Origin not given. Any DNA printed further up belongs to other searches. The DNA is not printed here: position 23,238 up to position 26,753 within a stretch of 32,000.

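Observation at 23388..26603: Stand-alone SF1 helicase fused to a Vsr/DUF559-like nuclease fold: candidate single-gene defence protein with a degenerate nuclease motif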

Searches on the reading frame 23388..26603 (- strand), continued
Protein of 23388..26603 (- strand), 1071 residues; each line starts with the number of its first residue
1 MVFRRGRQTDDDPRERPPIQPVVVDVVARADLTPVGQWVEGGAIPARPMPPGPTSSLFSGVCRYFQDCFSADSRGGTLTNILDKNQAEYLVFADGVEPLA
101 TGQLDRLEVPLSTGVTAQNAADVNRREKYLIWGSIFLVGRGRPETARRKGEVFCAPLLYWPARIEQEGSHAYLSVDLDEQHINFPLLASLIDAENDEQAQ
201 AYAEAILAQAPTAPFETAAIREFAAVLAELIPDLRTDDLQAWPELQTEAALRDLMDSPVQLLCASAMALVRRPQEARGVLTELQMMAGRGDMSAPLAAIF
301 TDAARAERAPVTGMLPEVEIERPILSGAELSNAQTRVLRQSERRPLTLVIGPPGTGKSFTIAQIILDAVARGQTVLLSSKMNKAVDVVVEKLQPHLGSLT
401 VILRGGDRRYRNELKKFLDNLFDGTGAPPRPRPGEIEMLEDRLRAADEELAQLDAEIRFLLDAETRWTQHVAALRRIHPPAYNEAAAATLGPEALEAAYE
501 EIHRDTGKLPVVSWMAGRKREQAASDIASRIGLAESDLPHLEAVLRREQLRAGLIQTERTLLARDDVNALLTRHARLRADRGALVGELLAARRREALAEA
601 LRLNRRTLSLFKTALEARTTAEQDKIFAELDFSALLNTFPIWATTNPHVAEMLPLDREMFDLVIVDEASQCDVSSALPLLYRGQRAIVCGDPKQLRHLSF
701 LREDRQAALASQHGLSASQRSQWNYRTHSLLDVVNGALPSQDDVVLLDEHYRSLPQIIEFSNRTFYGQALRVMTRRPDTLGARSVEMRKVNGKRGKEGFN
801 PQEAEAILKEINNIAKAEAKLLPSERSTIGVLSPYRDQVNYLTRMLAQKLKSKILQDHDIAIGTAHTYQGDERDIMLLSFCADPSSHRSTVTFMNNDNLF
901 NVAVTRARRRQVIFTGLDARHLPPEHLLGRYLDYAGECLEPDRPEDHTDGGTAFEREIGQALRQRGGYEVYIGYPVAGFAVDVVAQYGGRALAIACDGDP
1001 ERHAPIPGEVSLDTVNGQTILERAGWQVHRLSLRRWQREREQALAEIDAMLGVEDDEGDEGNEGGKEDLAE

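Call 69: search_protein_families(library=pfam, proteins=[P0124, P0126, P0128, P0130, P0134, P0138, P0142, P0146, P0150, P0160], max_evalue=1)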
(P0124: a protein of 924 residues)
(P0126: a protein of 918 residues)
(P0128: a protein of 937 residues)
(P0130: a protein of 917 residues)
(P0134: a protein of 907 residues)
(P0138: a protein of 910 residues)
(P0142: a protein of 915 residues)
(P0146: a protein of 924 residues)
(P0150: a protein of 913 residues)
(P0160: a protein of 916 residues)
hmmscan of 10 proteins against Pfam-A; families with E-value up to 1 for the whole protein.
P0124 (924 aa): 19 families
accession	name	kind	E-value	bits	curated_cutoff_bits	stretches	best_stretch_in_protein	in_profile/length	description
PF13087.12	AAA_12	-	3.4e-21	76.1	27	1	620-795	14-193/195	AAA domain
PF13086.12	AAA_11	-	6.9e-20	72.3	27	1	276-575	2-251/257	AAA domain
PF13604.12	AAA_30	-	1.9e-10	41.3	27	1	276-339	2-67/191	AAA domain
PF13245.12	AAA_19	-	4.5e-08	33.8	25.1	1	280-339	1-62/134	AAA domain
PF02562.22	PhoH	-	1.2e-05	25.4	27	1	277-321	6-50/205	PhoH-like protein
PF13191.12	AAA_16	-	0.00047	21.1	32.6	1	282-389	14-122/167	AAA ATPase domain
PF20720.3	nSTAND3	-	0.0016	18.6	27.2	1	279-337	6-64/155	Novel STAND NTPase 3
PF13401.12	AAA_22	-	0.0037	18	27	1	290-316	5-31/130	AAA domain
PF18741.7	MTES_1575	-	0.0039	17.7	38.2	1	830-916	1-92/96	REase_MTES_1575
PF25199.1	nSTAND_NTPase5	-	0.005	17.1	34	1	257-366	9-118/145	Novel STAND NTPase 5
PF13481.12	AAA_25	-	0.015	15.4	27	1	292-332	35-74/195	AAA domain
PF12846.13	AAA_10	-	0.015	14.8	27.5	1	286-324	17-55/362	AAA-like domain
PF00580.27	UvrD-helicase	-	0.052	13.7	23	1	277-391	2-93/271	UvrD/REP helicase N-terminal domain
PF00270.35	DEAD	-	0.056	13.6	26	1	278-340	2-67/167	DEAD/DEAH box helicase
PF00004.35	AAA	-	0.062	14.2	21.2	1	294-312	2-20/131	ATPase family associated with various cellular activities (AAA)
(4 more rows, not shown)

P0126 (918 aa): 16 families
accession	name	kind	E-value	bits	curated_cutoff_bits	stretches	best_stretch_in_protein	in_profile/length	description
PF13087.12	AAA_12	-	1.8e-22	80.3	27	1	609-790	10-192/195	AAA domain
PF13086.12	AAA_11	-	1.1e-19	71.6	27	1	272-571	5-251/257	AAA domain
PF13604.12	AAA_30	-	1.6e-09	38.3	27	2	269-331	2-66/191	AAA domain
PF02562.22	PhoH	-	8.9e-07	29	27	1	270-361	6-91/205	PhoH-like protein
PF18741.7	MTES_1575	-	7.2e-06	26.4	38.2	1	826-913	1-93/96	REase_MTES_1575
PF20720.3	nSTAND3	-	7e-05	23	27.2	1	287-360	21-98/155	Novel STAND NTPase 3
PF13401.12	AAA_22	-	0.00028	21.6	27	1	285-373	7-96/130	AAA domain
PF13245.12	AAA_19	-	0.00028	21.5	25.1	1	273-331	1-61/134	AAA domain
PF01443.25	Viral_helicase1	-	0.0011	19.3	21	1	534-578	59-105/228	Viral superfamily 1 RNA helicase core domain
PF05127.21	NAT10_TcmA_helicase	-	0.04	14.2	22.7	0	290-342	4-57/176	RNA cytidine acetyltransferase NAT10/TcmA, helicase domain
PF13191.12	AAA_16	-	0.052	14.5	32.6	1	280-322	22-62/167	AAA ATPase domain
PF09848.15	SLFN-g3_helicase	-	0.072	12.8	24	0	289-335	7-55/354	Schlafen group 3, DNA/RNA helicase domain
PF00004.35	AAA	-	0.074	13.9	21.2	1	287-306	2-21/131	ATPase family associated with various cellular activities (AAA)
PF13481.12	AAA_25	-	0.13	12.3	27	1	285-316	35-65/195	AAA domain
PF12775.13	AAA_7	-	0.2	11.6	25.8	1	285-322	35-71/181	P-loop containing dynein motor region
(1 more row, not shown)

P0128 (937 aa): 21 families
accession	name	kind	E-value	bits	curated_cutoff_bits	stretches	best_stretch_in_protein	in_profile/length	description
PF13087.12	AAA_12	-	6e-25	88.4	27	1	620-798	9-189/195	AAA domain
PF13086.12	AAA_11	-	1.4e-20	74.6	27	1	279-582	3-251/257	AAA domain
PF13604.12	AAA_30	-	8.1e-12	45.7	27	2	278-340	2-66/191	AAA domain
PF13245.12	AAA_19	-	2e-08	34.9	25.1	1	282-340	1-61/134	AAA domain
PF01443.25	Viral_helicase1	-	5.7e-07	30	21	1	546-599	60-115/228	Viral superfamily 1 RNA helicase core domain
PF18741.7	MTES_1575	-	1.6e-06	28.5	38.2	1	839-925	1-92/96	REase_MTES_1575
PF02562.22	PhoH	-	5e-05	23.3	27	1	279-323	6-50/205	PhoH-like protein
PF00580.27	UvrD-helicase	-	0.0011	19.2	23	1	281-580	4-250/271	UvrD/REP helicase N-terminal domain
PF13191.12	AAA_16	-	0.0015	19.5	32.6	1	289-382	19-104/167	AAA ATPase domain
PF13401.12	AAA_22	-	0.0035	18.1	27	1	294-381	7-92/130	AAA domain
PF13538.12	UvrD_C_2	-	0.0091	16.3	27.4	1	747-798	3-50/52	UvrD-like helicase C-terminal domain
PF16326.10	ABC_tran_CTD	-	0.033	14.9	32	1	388-410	3-25/69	ABC transporter C-terminal domain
PF05127.21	NAT10_TcmA_helicase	-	0.039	14.3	22.7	0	297-345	2-51/176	RNA cytidine acetyltransferase NAT10/TcmA, helicase domain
PF02702.23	KdpD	-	0.044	13.6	26.1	0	301-333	13-45/210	Osmosensitive K+ channel His kinase sensor domain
PF24883.2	NPHP3_N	-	0.045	14.4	24.8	1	283-321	13-50/164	Nephrocystin 3, N-terminal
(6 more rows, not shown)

P0130 (917 aa): 25 families
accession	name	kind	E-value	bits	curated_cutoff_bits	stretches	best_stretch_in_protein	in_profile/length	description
PF13086.12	AAA_11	-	6.1e-25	88.9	27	1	266-564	2-251/257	AAA domain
PF13087.12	AAA_12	-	5.6e-24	85.2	27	1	606-781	13-190/195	AAA domain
PF13604.12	AAA_30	-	2.1e-11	44.4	27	2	266-329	2-67/191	AAA domain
PF13245.12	AAA_19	-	9.4e-08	32.8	25.1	1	270-564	1-130/134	AAA domain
PF01443.25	Viral_helicase1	-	1.2e-05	25.7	21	1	525-579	57-113/228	Viral superfamily 1 RNA helicase core domain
PF02562.22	PhoH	-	2e-05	24.6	27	1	267-364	6-97/205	PhoH-like protein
PF05127.21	NAT10_TcmA_helicase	-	2.4e-05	24.7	22.7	1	285-335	2-53/176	RNA cytidine acetyltransferase NAT10/TcmA, helicase domain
PF20720.3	nSTAND3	-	0.00014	22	27.2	1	280-332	17-68/155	Novel STAND NTPase 3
PF18741.7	MTES_1575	-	0.00023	21.6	38.2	1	821-909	1-94/96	REase_MTES_1575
PF13401.12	AAA_22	-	0.00096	19.9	27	1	282-359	7-80/130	AAA domain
PF09848.15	SLFN-g3_helicase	-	0.00099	18.9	24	1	284-335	5-56/354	Schlafen group 3, DNA/RNA helicase domain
PF00580.27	UvrD-helicase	-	0.0017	18.6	23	1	266-562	1-250/271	UvrD/REP helicase N-terminal domain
PF13191.12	AAA_16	-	0.003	18.5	32.6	1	279-330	23-75/167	AAA ATPase domain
PF25199.1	nSTAND_NTPase5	-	0.0084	16.4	34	1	266-339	25-101/145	Novel STAND NTPase 5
PF00270.35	DEAD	-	0.0087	16.2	26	1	269-345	3-85/167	DEAD/DEAH box helicase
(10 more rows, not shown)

P0134 (907 aa): 27 families (the best 25 are shown)
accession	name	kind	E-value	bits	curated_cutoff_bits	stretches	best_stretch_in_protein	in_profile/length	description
PF13087.12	AAA_12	-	7.5e-28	97.9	27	1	592-770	7-187/195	AAA domain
PF13086.12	AAA_11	-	6.5e-25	88.8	27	1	264-556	2-251/257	AAA domain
PF13604.12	AAA_30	-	9.2e-14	52.1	27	2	264-327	2-67/191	AAA domain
PF13245.12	AAA_19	-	2.8e-11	44.2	25.1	1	268-555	1-129/134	AAA domain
PF00580.27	UvrD-helicase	-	1.5e-08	35.1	23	1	266-554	3-250/271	UvrD/REP helicase N-terminal domain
PF13401.12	AAA_22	-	5.1e-08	33.7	27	1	281-360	8-83/130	AAA domain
PF01443.25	Viral_helicase1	-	2.7e-07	31.1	21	1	519-570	59-114/228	Viral superfamily 1 RNA helicase core domain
PF09848.15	SLFN-g3_helicase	-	3.5e-06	27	24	1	282-341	5-56/354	Schlafen group 3, DNA/RNA helicase domain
PF05127.21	NAT10_TcmA_helicase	-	7.3e-06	26.4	22.7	1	283-337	2-57/176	RNA cytidine acetyltransferase NAT10/TcmA, helicase domain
PF04851.21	ResIII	-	0.0001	22.7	22.5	1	273-318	13-65/164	Type III restriction enzyme, res subunit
PF02562.22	PhoH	-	0.0001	22.3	27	1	265-307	6-48/205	PhoH-like protein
PF20720.3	nSTAND3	-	0.00044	20.4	27.2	1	271-328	10-67/155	Novel STAND NTPase 3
PF00004.35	AAA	-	0.0044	17.9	21.2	1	282-305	2-29/131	ATPase family associated with various cellular activities (AAA)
PF13191.12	AAA_16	-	0.005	17.8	32.6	1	279-303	25-49/167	AAA ATPase domain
PF13481.12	AAA_25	-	0.01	15.9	27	1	281-330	36-84/195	AAA domain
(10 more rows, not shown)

P0138 (910 aa): 24 families
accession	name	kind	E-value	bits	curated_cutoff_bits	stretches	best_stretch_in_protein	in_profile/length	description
PF13086.12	AAA_11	-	3.2e-21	76.7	27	1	268-563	3-251/257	AAA domain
PF13087.12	AAA_12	-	1.9e-19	70.5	27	1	605-777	13-187/195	AAA domain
PF13604.12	AAA_30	-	9.7e-12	45.4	27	2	267-336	2-69/191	AAA domain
PF13245.12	AAA_19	-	1.3e-08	35.5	25.1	2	271-325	1-57/134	AAA domain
PF02562.22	PhoH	-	1.4e-06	28.4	27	1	268-364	6-96/205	PhoH-like protein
PF13401.12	AAA_22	-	2.4e-06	28.3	27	1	280-358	4-82/130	AAA domain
PF01443.25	Viral_helicase1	-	5.4e-05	23.5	21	1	526-570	59-105/228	Viral superfamily 1 RNA helicase core domain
PF18741.7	MTES_1575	-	5.7e-05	23.5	38.2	1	818-906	1-94/96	REase_MTES_1575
PF13191.12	AAA_16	-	0.00044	21.2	32.6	1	276-381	21-100/167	AAA ATPase domain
PF13481.12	AAA_25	-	0.0084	16.2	27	1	283-326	35-77/195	AAA domain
PF20720.3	nSTAND3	-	0.009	16.2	27.2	1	283-322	19-58/155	Novel STAND NTPase 3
PF12846.13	AAA_10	-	0.012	15.2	27.5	1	270-319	10-59/362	AAA-like domain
PF00004.35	AAA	-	0.015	16.2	21.2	1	285-304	2-21/131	ATPase family associated with various cellular activities (AAA)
PF09848.15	SLFN-g3_helicase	-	0.015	15.1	24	1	284-357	4-72/354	Schlafen group 3, DNA/RNA helicase domain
PF05127.21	NAT10_TcmA_helicase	-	0.018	15.4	22.7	0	286-334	2-51/176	RNA cytidine acetyltransferase NAT10/TcmA, helicase domain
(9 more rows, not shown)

P0142 (915 aa): 24 families
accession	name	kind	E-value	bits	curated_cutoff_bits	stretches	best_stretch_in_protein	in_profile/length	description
PF13086.12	AAA_11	-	9.4e-22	78.4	27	2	472-560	167-251/257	AAA domain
PF13087.12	AAA_12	-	3.7e-20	72.8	27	1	592-774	3-187/195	AAA domain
PF13604.12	AAA_30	-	1.4e-14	54.8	27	2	265-329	2-68/191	AAA domain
PF13245.12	AAA_19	-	3.4e-12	47.1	25.1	1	269-559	1-129/134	AAA domain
PF09848.15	SLFN-g3_helicase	-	2.9e-09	37.1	24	1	283-335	5-56/354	Schlafen group 3, DNA/RNA helicase domain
PF00580.27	UvrD-helicase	-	2.4e-07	31.2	23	1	267-558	3-250/271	UvrD/REP helicase N-terminal domain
PF02562.22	PhoH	-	2.5e-07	30.8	27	1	266-352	6-86/205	PhoH-like protein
PF13481.12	AAA_25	-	0.00013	22.1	27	1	281-324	35-77/195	AAA domain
PF13401.12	AAA_22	-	0.00017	22.4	27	1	281-355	7-81/130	AAA domain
PF01443.25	Viral_helicase1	-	0.00023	21.5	21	1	511-573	45-111/228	Viral superfamily 1 RNA helicase core domain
PF00448.28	SRP54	-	0.00034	20.7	22.7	1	283-315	5-37/196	SRP54-type protein, GTPase domain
PF20720.3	nSTAND3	-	0.00037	20.7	27.2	1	270-323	8-61/155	Novel STAND NTPase 3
PF05127.21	NAT10_TcmA_helicase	-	0.00065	20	22.7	1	284-334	2-53/176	RNA cytidine acetyltransferase NAT10/TcmA, helicase domain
PF25199.1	nSTAND_NTPase5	-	0.0014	18.9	34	1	268-322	28-85/145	Novel STAND NTPase 5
PF18741.7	MTES_1575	-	0.0031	18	38.2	1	819-861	1-44/96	REase_MTES_1575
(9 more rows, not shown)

P0146 (924 aa): 18 families
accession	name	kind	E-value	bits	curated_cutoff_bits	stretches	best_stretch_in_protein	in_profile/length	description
PF13087.12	AAA_12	-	4.8e-21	75.6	27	1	602-790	3-193/195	AAA domain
PF13086.12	AAA_11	-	9.9e-17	62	27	1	275-570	6-251/257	AAA domain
PF13604.12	AAA_30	-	1e-10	42.1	27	2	271-333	2-66/191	AAA domain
PF18741.7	MTES_1575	-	5.2e-07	30.1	38.2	1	825-911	1-92/96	REase_MTES_1575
PF13245.12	AAA_19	-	1e-06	29.4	25.1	1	275-333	1-61/134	AAA domain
PF13191.12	AAA_16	-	5e-05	24.3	32.6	1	285-384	24-120/167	AAA ATPase domain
PF02562.22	PhoH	-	8e-05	22.7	27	1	272-314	6-48/205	PhoH-like protein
PF13401.12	AAA_22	-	0.00052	20.8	27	1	288-365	8-81/130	AAA domain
PF25199.1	nSTAND_NTPase5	-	0.001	19.3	34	1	277-343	31-100/145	Novel STAND NTPase 5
PF13481.12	AAA_25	-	0.0012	19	27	1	287-328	35-75/195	AAA domain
PF01443.25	Viral_helicase1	-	0.0018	18.6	21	1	533-577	59-105/228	Viral superfamily 1 RNA helicase core domain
PF05127.21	NAT10_TcmA_helicase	-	0.0024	18.2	22.7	1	290-341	2-54/176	RNA cytidine acetyltransferase NAT10/TcmA, helicase domain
PF13195.11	DUF4011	-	0.0049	17.3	22.2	1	75-129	100-152/158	Protein of unknown function (DUF4011)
PF20720.3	nSTAND3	-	0.006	16.7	27.2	1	277-332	9-64/155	Novel STAND NTPase 3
PF00004.35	AAA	-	0.043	14.7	21.2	1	289-337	2-50/131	ATPase family associated with various cellular activities (AAA)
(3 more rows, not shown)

P0150 (913 aa): 25 families
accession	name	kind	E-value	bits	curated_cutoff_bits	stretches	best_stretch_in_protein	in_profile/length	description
PF13086.12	AAA_11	-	8.7e-26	91.7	27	1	269-564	5-251/257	AAA domain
PF13087.12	AAA_12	-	2.6e-24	86.3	27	1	609-782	10-190/195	AAA domain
PF13604.12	AAA_30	-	1.7e-11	44.6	27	2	266-328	2-66/191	AAA domain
PF13245.12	AAA_19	-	9.2e-10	39.3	25.1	2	270-330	1-63/134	AAA domain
PF01443.25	Viral_helicase1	-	1.9e-06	28.3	21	1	527-579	59-113/228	Viral superfamily 1 RNA helicase core domain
PF02562.22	PhoH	-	1.9e-06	27.9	27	1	267-372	6-105/205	PhoH-like protein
PF09848.15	SLFN-g3_helicase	-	9.4e-06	25.6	24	1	283-336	4-56/354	Schlafen group 3, DNA/RNA helicase domain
PF20720.3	nSTAND3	-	2.3e-05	24.6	27.2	1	270-326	7-63/155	Novel STAND NTPase 3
PF00580.27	UvrD-helicase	-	2.6e-05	24.5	23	1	267-562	2-250/271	UvrD/REP helicase N-terminal domain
PF13401.12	AAA_22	-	7.7e-05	23.5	27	1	282-356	7-77/130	AAA domain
PF05127.21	NAT10_TcmA_helicase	-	0.00027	21.3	22.7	1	285-345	2-63/176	RNA cytidine acetyltransferase NAT10/TcmA, helicase domain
PF18741.7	MTES_1575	-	0.00036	21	38.2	1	821-911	1-96/96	REase_MTES_1575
PF00270.35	DEAD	-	0.00087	19.5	26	1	268-350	2-92/167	DEAD/DEAH box helicase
PF13481.12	AAA_25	-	0.0022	18.1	27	1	271-380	23-132/195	AAA domain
PF13195.11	DUF4011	-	0.012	16.1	22.2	1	79-129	105-155/158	Protein of unknown function (DUF4011)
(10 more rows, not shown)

P0160 (916 aa): 22 families
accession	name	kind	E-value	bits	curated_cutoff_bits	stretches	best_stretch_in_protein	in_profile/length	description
PF13086.12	AAA_11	-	1.2e-24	88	27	1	268-559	2-251/257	AAA domain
PF13087.12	AAA_12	-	2.6e-24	86.3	27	1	601-777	13-191/195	AAA domain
PF13604.12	AAA_30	-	2.1e-10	41.1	27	2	268-330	2-66/191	AAA domain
PF13245.12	AAA_19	-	1.6e-08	35.2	25.1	2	272-326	1-57/134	AAA domain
PF13401.12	AAA_22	-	9.7e-05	23.1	27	1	281-358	4-77/130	AAA domain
PF00580.27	UvrD-helicase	-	0.00019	21.7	23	1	268-557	1-250/271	UvrD/REP helicase N-terminal domain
PF02562.22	PhoH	-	0.0003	20.8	27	1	269-311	6-48/205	PhoH-like protein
PF01443.25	Viral_helicase1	-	0.00075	19.8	21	1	512-565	44-104/228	Viral superfamily 1 RNA helicase core domain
PF20720.3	nSTAND3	-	0.0016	18.6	27.2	1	274-328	9-63/155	Novel STAND NTPase 3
PF18741.7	MTES_1575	-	0.0017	18.8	38.2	1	816-904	1-94/96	REase_MTES_1575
PF05127.21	NAT10_TcmA_helicase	-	0.0041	17.5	22.7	1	287-338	2-54/176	RNA cytidine acetyltransferase NAT10/TcmA, helicase domain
PF13872.12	AAA_34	-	0.011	15.1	27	1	251-404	28-172/306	P-loop containing NTP hydrolase pore-1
PF09848.15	SLFN-g3_helicase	-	0.021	14.6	24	1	284-333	3-54/354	Schlafen group 3, DNA/RNA helicase domain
PF13191.12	AAA_16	-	0.032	15.2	32.6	1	283-361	25-103/167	AAA ATPase domain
PF13195.11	DUF4011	-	0.065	13.7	22.2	1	77-133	99-157/158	Protein of unknown function (DUF4011)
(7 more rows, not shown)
